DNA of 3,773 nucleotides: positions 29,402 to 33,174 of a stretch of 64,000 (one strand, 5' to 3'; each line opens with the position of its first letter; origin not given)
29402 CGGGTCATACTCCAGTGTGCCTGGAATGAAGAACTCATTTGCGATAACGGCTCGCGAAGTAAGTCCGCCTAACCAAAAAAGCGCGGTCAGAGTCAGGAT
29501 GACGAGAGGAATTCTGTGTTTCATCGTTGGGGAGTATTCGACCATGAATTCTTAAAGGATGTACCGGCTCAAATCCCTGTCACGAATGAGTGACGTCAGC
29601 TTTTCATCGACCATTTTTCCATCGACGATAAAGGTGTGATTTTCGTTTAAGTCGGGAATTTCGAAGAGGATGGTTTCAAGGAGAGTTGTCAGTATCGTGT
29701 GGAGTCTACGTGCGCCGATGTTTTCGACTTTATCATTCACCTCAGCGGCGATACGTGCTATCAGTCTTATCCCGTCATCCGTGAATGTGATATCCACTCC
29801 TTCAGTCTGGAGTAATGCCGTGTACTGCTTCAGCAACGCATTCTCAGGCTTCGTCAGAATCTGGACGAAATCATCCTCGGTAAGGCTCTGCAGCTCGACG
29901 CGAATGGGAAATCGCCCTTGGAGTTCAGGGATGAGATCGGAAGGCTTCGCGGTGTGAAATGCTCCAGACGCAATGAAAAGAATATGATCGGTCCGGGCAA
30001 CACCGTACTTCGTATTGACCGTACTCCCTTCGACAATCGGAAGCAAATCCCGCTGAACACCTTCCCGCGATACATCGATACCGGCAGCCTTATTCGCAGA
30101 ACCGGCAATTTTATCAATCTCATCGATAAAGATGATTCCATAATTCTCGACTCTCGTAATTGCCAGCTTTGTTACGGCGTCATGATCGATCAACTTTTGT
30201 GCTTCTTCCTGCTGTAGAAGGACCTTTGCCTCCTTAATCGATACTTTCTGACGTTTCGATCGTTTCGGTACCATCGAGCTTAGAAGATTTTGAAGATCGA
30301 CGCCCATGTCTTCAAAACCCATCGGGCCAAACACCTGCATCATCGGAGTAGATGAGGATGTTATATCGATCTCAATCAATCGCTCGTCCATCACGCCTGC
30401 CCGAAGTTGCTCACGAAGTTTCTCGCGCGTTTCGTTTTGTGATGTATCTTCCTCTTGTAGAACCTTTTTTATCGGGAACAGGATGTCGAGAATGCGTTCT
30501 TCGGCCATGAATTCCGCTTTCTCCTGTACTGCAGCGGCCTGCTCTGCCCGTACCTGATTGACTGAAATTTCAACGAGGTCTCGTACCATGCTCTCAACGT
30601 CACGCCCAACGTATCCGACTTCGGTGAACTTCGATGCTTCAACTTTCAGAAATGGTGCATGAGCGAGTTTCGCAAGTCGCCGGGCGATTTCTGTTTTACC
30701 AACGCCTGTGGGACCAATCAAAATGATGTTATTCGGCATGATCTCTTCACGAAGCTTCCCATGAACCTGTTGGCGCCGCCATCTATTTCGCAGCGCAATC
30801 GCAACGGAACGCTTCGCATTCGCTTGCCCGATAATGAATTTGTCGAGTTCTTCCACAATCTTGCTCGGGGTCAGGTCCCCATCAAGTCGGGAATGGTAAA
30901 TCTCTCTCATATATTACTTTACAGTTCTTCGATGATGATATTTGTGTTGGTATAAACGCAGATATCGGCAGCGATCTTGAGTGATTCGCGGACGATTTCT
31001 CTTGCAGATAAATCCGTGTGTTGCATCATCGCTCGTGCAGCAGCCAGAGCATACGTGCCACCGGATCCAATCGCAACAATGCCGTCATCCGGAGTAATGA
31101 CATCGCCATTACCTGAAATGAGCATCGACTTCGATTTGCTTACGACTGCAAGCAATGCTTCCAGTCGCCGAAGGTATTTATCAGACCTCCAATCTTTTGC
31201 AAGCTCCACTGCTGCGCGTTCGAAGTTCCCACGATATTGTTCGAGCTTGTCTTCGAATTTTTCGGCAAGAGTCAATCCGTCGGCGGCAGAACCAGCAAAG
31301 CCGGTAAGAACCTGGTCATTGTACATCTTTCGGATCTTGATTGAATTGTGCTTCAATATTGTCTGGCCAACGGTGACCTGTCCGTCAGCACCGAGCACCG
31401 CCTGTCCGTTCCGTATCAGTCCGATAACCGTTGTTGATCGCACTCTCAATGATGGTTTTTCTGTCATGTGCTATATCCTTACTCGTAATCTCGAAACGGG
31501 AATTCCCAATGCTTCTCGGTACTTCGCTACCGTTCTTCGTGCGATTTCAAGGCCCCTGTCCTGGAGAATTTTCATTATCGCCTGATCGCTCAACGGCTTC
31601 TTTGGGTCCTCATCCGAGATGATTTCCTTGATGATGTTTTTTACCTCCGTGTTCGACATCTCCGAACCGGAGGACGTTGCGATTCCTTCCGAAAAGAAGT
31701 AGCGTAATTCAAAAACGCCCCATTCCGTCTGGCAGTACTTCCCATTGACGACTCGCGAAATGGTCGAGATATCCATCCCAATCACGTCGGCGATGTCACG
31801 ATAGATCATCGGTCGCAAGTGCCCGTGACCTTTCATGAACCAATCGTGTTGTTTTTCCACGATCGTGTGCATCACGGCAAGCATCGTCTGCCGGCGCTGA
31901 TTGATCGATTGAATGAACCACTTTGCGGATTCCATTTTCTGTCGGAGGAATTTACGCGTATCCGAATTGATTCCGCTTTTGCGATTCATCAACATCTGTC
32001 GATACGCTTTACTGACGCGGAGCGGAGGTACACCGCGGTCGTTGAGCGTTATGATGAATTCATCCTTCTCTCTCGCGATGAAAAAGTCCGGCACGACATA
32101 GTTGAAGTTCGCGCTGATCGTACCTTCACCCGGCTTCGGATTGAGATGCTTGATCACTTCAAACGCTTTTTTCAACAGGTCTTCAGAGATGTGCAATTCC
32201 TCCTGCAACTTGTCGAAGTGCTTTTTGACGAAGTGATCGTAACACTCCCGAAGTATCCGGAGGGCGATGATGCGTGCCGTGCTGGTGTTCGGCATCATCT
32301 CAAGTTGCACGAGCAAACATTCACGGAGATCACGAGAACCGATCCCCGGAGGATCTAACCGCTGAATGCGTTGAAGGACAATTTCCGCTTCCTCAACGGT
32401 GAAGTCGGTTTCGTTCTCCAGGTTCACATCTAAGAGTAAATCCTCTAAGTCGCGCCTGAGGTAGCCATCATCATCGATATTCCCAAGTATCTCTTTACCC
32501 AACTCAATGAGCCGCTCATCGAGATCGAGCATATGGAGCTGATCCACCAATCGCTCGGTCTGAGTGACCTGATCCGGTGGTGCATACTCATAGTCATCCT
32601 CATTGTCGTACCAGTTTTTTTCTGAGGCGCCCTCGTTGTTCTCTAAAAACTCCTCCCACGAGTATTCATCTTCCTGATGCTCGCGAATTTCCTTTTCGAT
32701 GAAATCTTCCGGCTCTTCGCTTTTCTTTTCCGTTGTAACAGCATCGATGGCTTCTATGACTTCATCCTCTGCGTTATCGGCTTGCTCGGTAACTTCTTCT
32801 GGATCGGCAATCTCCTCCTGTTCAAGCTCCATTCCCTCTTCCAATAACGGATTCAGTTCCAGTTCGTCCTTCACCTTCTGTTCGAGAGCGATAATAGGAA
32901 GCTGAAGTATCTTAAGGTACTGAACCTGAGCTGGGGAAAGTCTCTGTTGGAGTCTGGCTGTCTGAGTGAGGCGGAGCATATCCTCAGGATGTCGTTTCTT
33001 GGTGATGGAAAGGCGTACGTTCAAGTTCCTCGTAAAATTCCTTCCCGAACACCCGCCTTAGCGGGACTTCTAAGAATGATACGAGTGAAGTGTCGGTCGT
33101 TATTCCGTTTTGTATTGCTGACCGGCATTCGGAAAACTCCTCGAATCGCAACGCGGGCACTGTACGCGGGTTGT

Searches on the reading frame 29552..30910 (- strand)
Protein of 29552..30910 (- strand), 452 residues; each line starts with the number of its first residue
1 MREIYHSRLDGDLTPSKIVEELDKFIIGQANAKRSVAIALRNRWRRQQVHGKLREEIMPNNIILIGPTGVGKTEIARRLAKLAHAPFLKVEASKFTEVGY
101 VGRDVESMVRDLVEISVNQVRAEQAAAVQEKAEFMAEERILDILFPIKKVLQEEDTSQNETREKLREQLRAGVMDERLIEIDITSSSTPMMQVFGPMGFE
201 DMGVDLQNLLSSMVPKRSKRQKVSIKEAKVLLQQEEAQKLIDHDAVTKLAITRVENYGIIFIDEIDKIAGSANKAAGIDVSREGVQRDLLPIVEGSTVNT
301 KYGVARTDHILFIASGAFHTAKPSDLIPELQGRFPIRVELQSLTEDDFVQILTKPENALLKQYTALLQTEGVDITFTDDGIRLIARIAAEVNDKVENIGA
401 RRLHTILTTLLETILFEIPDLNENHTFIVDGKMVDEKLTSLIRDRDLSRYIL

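Call 59: search_protein_families(library=ncbifam, max_evalue=1e-10, proteins=[window:29552-30910:-])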
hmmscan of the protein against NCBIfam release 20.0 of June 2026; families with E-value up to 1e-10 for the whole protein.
window:29552-30910:- (452 aa): 3 families
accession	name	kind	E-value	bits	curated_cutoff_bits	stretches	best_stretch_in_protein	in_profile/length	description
TIGR00390.1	hslU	equivalog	1.8e-187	623.7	362.45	1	13-452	1-441/441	ATP-dependent protease ATPase subunit HslU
NF003745.1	PRK05342.1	equivalog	2.8e-68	230.7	359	3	13-124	60-174/418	ATP-dependent Clp protease ATP-binding subunit ClpX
TIGR00382.1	clpX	equivalog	2.1e-59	201.6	370.75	2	326-440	302-411/414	ATP-dependent protease ATP-binding subunit ClpX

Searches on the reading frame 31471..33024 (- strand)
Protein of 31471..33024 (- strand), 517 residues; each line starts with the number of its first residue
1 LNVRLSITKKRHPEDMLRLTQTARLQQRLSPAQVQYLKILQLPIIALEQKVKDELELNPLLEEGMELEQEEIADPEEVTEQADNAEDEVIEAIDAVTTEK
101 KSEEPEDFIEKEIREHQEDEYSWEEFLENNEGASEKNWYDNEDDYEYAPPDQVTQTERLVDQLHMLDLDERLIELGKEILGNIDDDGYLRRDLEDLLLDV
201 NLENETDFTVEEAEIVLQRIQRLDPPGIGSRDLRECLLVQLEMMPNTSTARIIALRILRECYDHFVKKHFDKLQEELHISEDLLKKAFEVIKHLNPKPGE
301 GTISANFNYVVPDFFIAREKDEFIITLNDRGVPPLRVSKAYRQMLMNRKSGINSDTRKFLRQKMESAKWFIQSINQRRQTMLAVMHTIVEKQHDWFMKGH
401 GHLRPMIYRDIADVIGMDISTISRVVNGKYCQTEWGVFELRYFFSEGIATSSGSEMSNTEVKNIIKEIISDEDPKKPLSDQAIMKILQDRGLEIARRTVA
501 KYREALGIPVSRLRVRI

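Call 59: search_protein_families(library=ncbifam, max_evalue=1e-10, proteins=[window:31471-33024:-])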
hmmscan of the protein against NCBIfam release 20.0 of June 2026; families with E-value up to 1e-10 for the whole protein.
window:31471-33024:- (517 aa): 7 families
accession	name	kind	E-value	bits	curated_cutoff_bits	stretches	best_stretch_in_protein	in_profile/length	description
TIGR02395.1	rpoN_sigma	equivalog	1.4e-130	436.2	277.35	1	25-514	3-433/434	RNA polymerase factor sigma-54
NF004595.0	PRK05932.1-2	equivalog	4e-125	418.5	513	1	24-517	8-483/484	RNA polymerase factor sigma-54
NF004598.0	PRK05932.1-5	equivalog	7e-112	374.7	621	1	25-514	9-501/504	RNA polymerase factor sigma-54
NF009118.0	PRK12469.1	subfamily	1.5e-108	363.7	396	1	23-516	9-480/483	RNA polymerase factor sigma-54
NF004596.0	PRK05932.1-3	subfamily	4.1e-97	326.3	499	1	29-516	17-506/515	RNA polymerase factor sigma-54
NF004597.0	PRK05932.1-4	equivalog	3.6e-96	322.5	817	1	24-515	8-474/477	RNA polymerase factor sigma-54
NF004602.0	PRK05932.2-4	equivalog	6.5e-61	206.4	506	1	173-516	100-410/416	RNA polymerase factor sigma-54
